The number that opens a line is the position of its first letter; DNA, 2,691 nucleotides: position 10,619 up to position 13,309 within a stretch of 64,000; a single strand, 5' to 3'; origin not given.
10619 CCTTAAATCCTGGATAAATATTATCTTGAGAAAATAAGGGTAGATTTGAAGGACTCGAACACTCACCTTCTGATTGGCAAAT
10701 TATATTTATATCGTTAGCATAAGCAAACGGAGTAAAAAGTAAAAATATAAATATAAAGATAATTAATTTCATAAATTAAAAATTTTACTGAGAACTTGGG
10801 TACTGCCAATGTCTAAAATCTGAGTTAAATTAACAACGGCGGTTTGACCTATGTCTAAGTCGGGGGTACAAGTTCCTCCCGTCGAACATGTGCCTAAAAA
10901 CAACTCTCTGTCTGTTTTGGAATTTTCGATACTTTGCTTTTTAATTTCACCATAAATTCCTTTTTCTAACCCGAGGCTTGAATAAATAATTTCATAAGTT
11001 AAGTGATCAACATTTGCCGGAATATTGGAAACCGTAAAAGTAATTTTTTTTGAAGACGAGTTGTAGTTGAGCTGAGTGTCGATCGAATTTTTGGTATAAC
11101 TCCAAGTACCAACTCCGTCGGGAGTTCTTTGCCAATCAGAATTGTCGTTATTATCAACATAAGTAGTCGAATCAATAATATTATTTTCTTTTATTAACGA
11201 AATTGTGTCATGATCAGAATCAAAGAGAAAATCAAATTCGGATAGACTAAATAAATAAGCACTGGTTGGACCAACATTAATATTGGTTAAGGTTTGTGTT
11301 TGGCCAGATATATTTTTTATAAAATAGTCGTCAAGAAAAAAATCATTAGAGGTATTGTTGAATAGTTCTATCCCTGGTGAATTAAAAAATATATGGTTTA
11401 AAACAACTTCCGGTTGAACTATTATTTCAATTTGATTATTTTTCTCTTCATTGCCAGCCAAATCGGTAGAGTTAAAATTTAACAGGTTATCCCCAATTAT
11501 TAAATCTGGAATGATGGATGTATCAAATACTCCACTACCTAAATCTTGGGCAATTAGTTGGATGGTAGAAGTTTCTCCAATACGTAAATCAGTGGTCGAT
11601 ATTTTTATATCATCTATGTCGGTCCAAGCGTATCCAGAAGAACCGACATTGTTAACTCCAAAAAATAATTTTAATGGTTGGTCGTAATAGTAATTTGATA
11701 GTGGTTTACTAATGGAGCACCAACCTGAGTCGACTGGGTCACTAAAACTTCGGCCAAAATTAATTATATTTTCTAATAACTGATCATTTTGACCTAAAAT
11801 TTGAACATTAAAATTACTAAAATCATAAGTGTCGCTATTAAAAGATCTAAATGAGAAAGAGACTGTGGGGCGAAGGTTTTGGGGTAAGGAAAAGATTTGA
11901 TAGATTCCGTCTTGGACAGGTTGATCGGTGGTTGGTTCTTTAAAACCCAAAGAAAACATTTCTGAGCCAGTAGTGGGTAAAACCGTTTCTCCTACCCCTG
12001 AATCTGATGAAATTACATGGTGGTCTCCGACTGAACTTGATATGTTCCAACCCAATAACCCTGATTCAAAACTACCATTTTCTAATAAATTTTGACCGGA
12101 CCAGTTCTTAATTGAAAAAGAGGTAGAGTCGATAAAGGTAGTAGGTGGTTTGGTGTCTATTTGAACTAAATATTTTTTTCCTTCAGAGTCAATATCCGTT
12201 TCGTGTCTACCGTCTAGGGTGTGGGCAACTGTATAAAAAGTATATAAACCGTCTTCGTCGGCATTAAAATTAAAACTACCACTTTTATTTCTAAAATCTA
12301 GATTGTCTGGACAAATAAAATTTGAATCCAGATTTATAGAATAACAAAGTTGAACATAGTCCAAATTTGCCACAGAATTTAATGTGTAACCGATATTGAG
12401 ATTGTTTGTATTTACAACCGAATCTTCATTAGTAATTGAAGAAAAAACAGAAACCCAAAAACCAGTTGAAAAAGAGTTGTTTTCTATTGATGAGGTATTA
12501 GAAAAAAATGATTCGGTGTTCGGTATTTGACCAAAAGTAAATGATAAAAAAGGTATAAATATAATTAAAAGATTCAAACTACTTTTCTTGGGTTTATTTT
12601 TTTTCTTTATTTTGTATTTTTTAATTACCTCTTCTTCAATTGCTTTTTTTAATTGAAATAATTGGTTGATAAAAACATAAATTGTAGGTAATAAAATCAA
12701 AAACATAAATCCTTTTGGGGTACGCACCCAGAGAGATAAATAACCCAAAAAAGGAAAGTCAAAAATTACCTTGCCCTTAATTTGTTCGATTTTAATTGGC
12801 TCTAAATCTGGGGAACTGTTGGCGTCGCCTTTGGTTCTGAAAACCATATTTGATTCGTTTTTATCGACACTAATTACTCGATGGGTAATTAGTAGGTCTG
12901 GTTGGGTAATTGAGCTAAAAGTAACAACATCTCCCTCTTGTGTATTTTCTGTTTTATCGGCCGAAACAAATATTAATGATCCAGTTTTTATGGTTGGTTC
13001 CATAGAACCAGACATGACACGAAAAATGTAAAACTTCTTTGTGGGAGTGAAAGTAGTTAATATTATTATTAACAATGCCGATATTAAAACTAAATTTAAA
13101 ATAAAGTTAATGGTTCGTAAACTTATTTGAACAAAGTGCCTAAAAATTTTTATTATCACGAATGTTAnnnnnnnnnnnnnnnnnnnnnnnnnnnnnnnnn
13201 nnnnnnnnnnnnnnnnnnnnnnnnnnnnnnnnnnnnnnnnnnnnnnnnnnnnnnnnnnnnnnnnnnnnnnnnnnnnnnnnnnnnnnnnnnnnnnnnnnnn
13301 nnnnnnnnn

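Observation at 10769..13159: Signal peptidase I fused to a huge extracellular domain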

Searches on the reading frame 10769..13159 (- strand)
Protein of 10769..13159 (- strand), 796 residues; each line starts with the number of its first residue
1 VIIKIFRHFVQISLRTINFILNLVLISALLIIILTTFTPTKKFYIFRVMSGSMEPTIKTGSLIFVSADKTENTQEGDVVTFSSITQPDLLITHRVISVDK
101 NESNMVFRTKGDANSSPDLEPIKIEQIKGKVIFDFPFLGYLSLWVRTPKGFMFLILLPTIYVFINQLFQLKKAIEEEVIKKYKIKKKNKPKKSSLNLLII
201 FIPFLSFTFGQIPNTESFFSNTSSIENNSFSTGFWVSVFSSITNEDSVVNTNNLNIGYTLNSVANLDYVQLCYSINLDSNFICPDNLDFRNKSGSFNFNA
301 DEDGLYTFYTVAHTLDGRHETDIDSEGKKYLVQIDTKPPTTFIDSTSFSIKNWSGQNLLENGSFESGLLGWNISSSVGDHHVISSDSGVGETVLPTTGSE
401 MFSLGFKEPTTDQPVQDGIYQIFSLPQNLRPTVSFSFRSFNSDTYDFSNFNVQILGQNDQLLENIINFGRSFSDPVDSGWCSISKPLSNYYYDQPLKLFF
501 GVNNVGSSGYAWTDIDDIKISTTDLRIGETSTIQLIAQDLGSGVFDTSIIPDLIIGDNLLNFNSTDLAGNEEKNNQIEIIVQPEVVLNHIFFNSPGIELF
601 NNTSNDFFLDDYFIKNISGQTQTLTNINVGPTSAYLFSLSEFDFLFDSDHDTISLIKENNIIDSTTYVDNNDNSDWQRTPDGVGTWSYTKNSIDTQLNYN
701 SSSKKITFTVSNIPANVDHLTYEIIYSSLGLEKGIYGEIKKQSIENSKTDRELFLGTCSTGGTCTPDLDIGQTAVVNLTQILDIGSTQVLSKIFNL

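Call 3: search_protein_families(library=pfam, proteins=[window:10769-13159:-], max_evalue=0.1)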
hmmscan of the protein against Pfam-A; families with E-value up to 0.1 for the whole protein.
window:10769-13159:- (796 aa): 3 families
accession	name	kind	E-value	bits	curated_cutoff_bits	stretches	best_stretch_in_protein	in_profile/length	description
PF10502.14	Peptidase_S26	-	2.3e-06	28.1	22.9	1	27-98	7-80/168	Signal peptidase, peptidase S26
PF00717.28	Peptidase_S24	-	2.8e-05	24.2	23.3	1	36-82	28-72/116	Peptidase S24-like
PF00932.25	LTD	-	8.6e-05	23.3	34.3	1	583-668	6-108/109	Lamin Tail Domain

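Call 4: search_protein_families(library=ncbifam, proteins=[window:10769-13159:-], max_evalue=0.1)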
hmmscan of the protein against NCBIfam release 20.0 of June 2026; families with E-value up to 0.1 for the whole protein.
window:10769-13159:- (796 aa): 5 families
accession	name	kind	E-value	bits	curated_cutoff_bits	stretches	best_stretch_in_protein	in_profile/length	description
NF046067.1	SigPepSipWBacil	equivalog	4e-33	114.6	190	1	15-190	6-184/189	signal peptidase I SipW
TIGR02228.1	sigpep_I_arch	equivalog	5.1e-33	114.2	51.85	1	20-164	9-152/158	signal peptidase I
TIGR02227.1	sigpep_I_bact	equivalog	1.7e-08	34.5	47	1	27-99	4-78/162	signal peptidase I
TIGR02754.1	sod_Ni_protease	equivalog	5.6e-06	26.7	63.25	1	47-131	2-88/90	nickel-type superoxide dismutase maturation protease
NF047446.1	barrel_OmpL47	domain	0.049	14.1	40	0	556-581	43-68/68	OmpL47-type beta-barrel domain-containing protein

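Call 5: find_homologous_proteins(query=window:10769-13159:-, max_evalue=0.001)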
Query window:10769-13159:- (796 aa): 73 proteins with E <= 0.001 among 8000 candidates.
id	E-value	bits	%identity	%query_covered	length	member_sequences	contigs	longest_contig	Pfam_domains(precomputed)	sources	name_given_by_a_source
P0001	0.0e+0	1707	100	96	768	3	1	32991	-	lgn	-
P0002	0.0e+0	1479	89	93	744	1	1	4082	PF00932.26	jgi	jgi:signal peptidase I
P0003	2.9e-174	600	40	99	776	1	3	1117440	PF10502.15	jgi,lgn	jgi:signal peptidase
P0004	2.7e-116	408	41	71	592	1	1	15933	PF00932.26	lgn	-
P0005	2.5e-105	372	37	68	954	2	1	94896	PF10502.15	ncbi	-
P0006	2.6e-104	368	40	71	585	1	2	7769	PF00932.26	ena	-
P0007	9.1e-104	366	35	76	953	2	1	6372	PF00932.26,PF10502.15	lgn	-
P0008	6.2e-86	307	33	92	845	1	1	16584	PF00932.26,PF10502.15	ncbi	ncbi:MAG: signal peptidase I [Microgenomates group bacterium]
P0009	3.8e-83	298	31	95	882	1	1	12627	PF00932.26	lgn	-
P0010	4.8e-82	295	30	92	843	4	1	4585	PF00932.26,PF10502.15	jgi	-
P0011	4.1e-79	285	31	82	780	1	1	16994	PF00932.26,PF10502.15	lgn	-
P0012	3.1e-76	275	32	82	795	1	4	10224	PF00932.26,PF10502.15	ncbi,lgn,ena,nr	ncbi:signal peptidase I [Patescibacteria group bacterium]|nr:signal peptidase I [Patescibacteria gro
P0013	3.7e-76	275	30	90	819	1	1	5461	PF00932.26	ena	-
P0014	5.6e-76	275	30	94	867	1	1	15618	PF00932.26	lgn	-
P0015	3.5e-65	239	31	67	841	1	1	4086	PF10502.15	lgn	-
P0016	1.3e-56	211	44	27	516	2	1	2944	PF00932.26,PF10502.15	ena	-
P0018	7.7e-55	205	40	31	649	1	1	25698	PF00932.26,PF12389.14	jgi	jgi:signal peptidase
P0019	2.4e-54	203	49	25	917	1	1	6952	PF00932.26,PF10502.15,PF00041.28,PF16656.12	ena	-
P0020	2.6e-54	203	45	27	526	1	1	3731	PF00932.26,PF10502.15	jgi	jgi:signal peptidase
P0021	4.6e-54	202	42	25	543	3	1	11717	PF00932.26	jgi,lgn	jgi:signal peptidase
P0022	5.5e-54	202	47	25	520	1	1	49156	PF00932.26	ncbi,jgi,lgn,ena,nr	ncbi:MAG TPA: signal peptidase I [Clostridia bacterium]|nr:signal peptidase I [Clostridia bacterium]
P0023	1.8e-53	200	42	25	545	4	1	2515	PF00932.26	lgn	-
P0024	2.1e-53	200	41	26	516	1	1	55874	PF00932.26,PF10502.15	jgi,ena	-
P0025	2.2e-53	200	43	30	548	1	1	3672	PF00932.26,PF10502.15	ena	-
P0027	3.8e-53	199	45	27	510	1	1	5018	PF00932.26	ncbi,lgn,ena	-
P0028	3.5e-52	196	48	24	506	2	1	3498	PF00932.26,PF10502.15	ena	-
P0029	6.4e-52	195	45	25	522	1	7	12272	PF00932.26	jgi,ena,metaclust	metaclust:\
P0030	9.9e-52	194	41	29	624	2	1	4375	PF00932.26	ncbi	-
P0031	1.0e-51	194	47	25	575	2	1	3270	PF00932.26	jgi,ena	-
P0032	3.9e-51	192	45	25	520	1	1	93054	PF00932.26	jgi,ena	-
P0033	1.3e-50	191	43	25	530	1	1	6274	PF00932.26,PF10502.15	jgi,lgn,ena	-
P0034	1.0e-49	188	43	27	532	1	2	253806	PF00932.26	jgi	jgi:signal peptidase I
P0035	1.2e-48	184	42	29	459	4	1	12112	PF00932.26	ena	-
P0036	6.1e-48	182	44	24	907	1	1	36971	PF00932.26,PF00041.28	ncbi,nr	ncbi:MAG: signal peptidase I [Patescibacteria group bacterium]|nr:signal peptidase I [Patescibacteri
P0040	9.7e-30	122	34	30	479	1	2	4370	PF00717.29,PF00932.26,PF10502.15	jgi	-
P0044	1.3e-15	75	36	19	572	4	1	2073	PF00932.26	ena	-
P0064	1.5e-7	48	34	18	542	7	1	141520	-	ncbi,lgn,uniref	ncbi:signal peptidase I [Rhodococcus globerulus]|uniref:signal peptidase I n=1 Tax=Rhodococcus globe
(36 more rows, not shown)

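Call 26: find_encoding_contigs(protein=P0004, flank=6000, max_places=2)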
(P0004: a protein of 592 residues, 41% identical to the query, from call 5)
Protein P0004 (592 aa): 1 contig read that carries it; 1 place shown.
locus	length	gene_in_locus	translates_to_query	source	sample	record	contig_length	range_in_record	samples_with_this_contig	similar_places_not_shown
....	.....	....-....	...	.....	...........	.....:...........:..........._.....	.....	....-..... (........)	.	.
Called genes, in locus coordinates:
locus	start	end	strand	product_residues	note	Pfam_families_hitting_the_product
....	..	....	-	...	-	-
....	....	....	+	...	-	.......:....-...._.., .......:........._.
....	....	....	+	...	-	-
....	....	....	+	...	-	-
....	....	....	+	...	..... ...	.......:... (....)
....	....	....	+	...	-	-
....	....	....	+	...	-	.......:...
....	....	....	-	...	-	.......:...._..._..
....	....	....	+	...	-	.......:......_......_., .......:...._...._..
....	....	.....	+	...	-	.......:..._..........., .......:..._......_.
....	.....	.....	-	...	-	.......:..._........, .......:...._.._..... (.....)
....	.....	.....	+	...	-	-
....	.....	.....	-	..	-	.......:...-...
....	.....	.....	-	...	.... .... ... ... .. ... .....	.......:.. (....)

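Call 30: predict_structure(alignment_id=A2)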
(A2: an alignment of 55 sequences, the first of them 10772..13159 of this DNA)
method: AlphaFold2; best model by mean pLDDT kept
length: 796 residues; sequences in the alignment: 55
mean_pLDDT: 86.5   pTM: 0.69
mean pLDDT of the five models: 86.5, 86.2, 84.7, 84.3, 83.9
residues with pLDDT >= 90: 461; 70-90: 258; 50-70: 48; < 50: 29
segments of 3 or more residues with pLDDT < 50: 183-198, 207-209, 214-217, 219-221
pLDDT, mean of each block of 10 residues (from residue 1): 76 80 78 66 84 88 81 87 84 91 83 87 90 88 77 76 77 73 43 44 50 48 55 70 96 97 92 92 96 96 95 93 82 95 86 89 95 92 93 95 93 91 89 95 86 95 90 83 89 89 87 96 93 93 94 94 97 94 96 92 95 95 95 93 85 95 88 88 92 91 92 92 95 93 90 88 85 95 85 91
secondary structure, 60 per line:
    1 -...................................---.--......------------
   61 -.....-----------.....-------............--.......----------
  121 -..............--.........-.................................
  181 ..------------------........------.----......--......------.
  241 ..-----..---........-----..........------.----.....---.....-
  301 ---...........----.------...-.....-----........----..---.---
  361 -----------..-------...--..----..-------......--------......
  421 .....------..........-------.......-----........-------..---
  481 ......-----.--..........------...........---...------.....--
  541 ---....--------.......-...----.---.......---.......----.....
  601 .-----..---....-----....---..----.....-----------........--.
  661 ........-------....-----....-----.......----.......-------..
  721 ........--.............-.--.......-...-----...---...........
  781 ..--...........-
elements in order (helices of 4 or more, strands of 3 or more residues): H2-36 E43-48 E62-66 E78-82 E90-101 E104-110 E127-135 H138-146 H148-182 H201-208 E220-225 E228-233 E240-242 E253-260 E266-275 E295-299 E304-314 E330-334 E340-344 E381-383 E401-406 E415-425 E432-441 E449-455 E461-468 E481-486 E495-504 E511-521 E525-527 E534-538 E544-547 E556-562 E564-566 E575-581 E585-591 E596-601 E612-615 E621-624 E634-638 E650-657 E660-668 E676-679 E685-688 E694-700 E705-711 E719-728 E731-740 E748-754 E756-758 E764-766 E770-782 E785-795

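Call 32: fold_search(model_id=the predicted structure, library=pdb)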
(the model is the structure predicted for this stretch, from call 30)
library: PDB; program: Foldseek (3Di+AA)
matches with E <= 10: 1938; with E <= 0.001: 113
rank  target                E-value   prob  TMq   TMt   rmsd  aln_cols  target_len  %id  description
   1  2c26                  4.2e-07  1.00  0.15  0.39  16.8       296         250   11  Structural basis for the promiscuous specificity of the carbohydrate- binding modules from the beta-sandwich super famil (released 2005-10-18)
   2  8ic1_A                6.1e-07  1.00  0.15  0.23  20.0       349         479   12  endo-alpha-D-arabinanase EndoMA1 D51N mutant from Microbacterium arabinogalactanolyticum in complex with arabinooligos (released 2023-08-16)
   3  3t1w                  6.1e-07  1.00  0.17  0.29  24.5       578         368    9  Structure of the four-domain fragment Fn7B89 of oncofetal fibronectin (released 2012-03-21)
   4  8dh9_B                1.8e-06  0.99  0.09  0.14  24.2       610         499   10  Leptin-bound leptin receptor complex-D3-D7 (released 2023-04-19)
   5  8dh9_A                1.9e-06  0.98  0.09  0.13  23.8       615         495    9  Leptin-bound leptin receptor complex-D3-D7 (released 2023-04-19)
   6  4yfd_A                1.9e-06  0.92  0.08  0.12  36.1       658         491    8  Crystal structure PTP delta Ig1-Fn2 in complex with IL-1RAcP (released 2015-05-06)
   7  8hhv_A                1.9e-06  1.00  0.15  0.24  30.1       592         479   11  endo-alpha-D-arabinanase EndoMA1 from Microbacterium arabinogalactanolyticum (released 2023-08-16)
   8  1fnf                  2.0e-06  1.00  0.14  0.23  26.6       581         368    8  FRAGMENT OF HUMAN FIBRONECTIN ENCOMPASSING TYPE-III REPEATS 7 THROUGH 10 (released 1996-01-29)
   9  8wa2_C                3.1e-06  0.90  0.10  0.06  37.9       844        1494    9  cryo-EM structure of native mastigonemes isolated from Chlamydomonas reinhardtii at 3.0 angstrom resolution (released 2024-04-10)
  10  9ijj_h                4.0e-06  0.89  0.11  0.07  21.2       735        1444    9  In situ structure of the central apparatus in mouse sperm axoneme. (released 2025-06-04)
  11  8wa2_D                4.2e-06  0.93  0.11  0.07  28.5       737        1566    9  cryo-EM structure of native mastigonemes isolated from Chlamydomonas reinhardtii at 3.0 angstrom resolution (released 2024-04-10)
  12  6xi3                  4.4e-06  1.00  0.15  0.25  29.9       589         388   10  Crystal structure of tetra-tandem repeat in extending region of large adhesion protein (released 2020-10-14)
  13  4liq_E                6.8e-06  0.85  0.08  0.12  32.1       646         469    8  Structure of the extracellular domain of human CSF-1 receptor in complex with the Fab fragment of RG7155 (released 2014-06-18)
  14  6mfa                  7.5e-06  1.00  0.12  0.21  26.4       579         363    9  Fragment of human fibronectin containing the 4th-7th type III domains (released 2019-09-18)
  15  5g56                  9.0e-06  0.98  0.12  0.13  23.4       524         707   10  THE TETRA-MODULAR CELLULOSOMAL ARABINOXYLANASE CtXyl5A STRUCTURE AS REVEALED BY X-RAY CRYSTALLOGRAPHY (released 2016-06-29)
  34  1umi_A                5.6e-05  1.00  0.14  0.48   6.7       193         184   18  Structural basis of sugar-recognizing ubiquitin ligase (released 2004-04-06)
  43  2zey_A                1.1e-04  1.00  0.14  0.60   5.7       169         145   15  Family 16 carbohydrate binding module (released 2008-03-04)
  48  1wky                  1.3e-04  1.00  0.15  0.25   5.2       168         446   14  Crystal structure of alkaline mannanase from Bacillus sp. strain JAMB-602: catalytic domain and its Carbohydrate Binding (released 2005-06-15)
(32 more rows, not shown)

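Call 51: find_encoding_contigs(protein=P0003, flank=4000, max_places=1)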
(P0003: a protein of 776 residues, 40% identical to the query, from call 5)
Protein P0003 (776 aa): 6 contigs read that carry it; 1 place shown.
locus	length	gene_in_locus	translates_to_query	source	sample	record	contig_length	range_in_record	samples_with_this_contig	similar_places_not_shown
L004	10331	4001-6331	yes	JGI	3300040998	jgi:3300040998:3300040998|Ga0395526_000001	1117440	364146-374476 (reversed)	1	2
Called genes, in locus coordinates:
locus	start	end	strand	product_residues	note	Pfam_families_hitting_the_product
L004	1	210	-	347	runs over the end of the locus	-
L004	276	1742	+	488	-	PF00749:tRNA-synt_1c, PF19269:Anticodon_2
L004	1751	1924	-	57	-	-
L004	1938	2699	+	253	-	PF00932:LTD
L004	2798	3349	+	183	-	-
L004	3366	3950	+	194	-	-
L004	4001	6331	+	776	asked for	PF10502:Peptidase_S26 (weak)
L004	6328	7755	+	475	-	PF00041:fn3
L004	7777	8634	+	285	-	PF00188:CAP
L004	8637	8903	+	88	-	-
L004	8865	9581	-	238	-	PF01746:tRNA_m1G_MT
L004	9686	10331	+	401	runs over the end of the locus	PF00535:Glycos_transf_2, PF04138:GtrA_DPMS_TM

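Call 52: find_encoding_contigs(protein=P0005, flank=4000, max_places=1)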
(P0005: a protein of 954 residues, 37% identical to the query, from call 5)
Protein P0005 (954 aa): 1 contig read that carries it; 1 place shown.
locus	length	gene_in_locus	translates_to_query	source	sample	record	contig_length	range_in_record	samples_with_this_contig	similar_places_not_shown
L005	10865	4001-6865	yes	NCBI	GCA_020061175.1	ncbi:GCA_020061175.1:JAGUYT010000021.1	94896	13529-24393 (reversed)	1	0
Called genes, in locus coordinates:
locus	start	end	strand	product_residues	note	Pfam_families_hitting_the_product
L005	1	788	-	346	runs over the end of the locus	-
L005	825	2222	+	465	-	PF00749:tRNA-synt_1c, PF19269:Anticodon_2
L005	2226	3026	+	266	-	-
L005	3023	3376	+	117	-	PF04892:VanZ-LLP1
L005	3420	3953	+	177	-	-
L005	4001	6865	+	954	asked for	PF10502:Peptidase_S26 (weak)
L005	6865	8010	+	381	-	PF00041:fn3 (weak)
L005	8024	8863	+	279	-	PF00188:CAP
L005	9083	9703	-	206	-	PF01746:tRNA_m1G_MT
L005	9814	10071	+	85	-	-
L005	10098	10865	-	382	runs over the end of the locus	PF02223:Thymidylate_kin (weak)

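Call 53: find_encoding_contigs(protein=P0008, flank=4000, max_places=1)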
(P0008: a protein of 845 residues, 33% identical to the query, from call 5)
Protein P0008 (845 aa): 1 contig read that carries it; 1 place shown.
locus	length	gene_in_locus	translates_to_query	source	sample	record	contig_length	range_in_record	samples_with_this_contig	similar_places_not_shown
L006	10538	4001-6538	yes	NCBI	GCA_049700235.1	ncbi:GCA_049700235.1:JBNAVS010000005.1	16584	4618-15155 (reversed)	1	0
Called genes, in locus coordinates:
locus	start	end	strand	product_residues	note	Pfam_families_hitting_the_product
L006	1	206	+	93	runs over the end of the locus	PF21956:DUF6922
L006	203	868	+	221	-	PF08843:AbiEii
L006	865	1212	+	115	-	PF04892:VanZ-LLP1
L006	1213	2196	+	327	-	PF01073:3Beta_HSD, PF01370:Epimerase, PF02719:Polysacc_synt_2, PF04321:RmlD_sub_bind, PF05368:NmrA (weak), PF13460:NAD_binding_10 (weak), PF16363:GDP_Man_Dehyd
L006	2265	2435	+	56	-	PF10055:DUF2292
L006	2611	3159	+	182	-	-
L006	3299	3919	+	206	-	-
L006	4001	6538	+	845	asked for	PF10502:Peptidase_S26 (weak), PF00932:LTD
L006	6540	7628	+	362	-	-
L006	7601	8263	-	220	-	PF09335:VTT_dom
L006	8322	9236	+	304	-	PF00188:CAP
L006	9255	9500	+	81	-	-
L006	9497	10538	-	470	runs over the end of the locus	PF01139:RtcB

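Call 54: find_encoding_contigs(protein=P0014, flank=4000, max_places=1)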
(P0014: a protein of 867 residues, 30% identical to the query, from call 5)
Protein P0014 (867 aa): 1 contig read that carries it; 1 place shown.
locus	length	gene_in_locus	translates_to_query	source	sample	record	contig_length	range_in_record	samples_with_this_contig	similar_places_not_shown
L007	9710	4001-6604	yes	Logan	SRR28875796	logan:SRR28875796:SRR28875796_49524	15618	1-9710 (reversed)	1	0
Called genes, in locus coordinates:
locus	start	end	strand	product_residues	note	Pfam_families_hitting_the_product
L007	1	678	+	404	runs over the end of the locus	PF01551:Peptidase_M23 (faint)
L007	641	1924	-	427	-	PF00932:LTD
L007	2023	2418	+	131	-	PF04892:VanZ-LLP1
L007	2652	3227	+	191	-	-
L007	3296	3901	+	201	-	-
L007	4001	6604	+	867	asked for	PF00932:LTD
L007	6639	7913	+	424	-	PF00041:fn3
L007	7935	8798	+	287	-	PF00188:CAP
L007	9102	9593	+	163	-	PF04308:RNaseH_like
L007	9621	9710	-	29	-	?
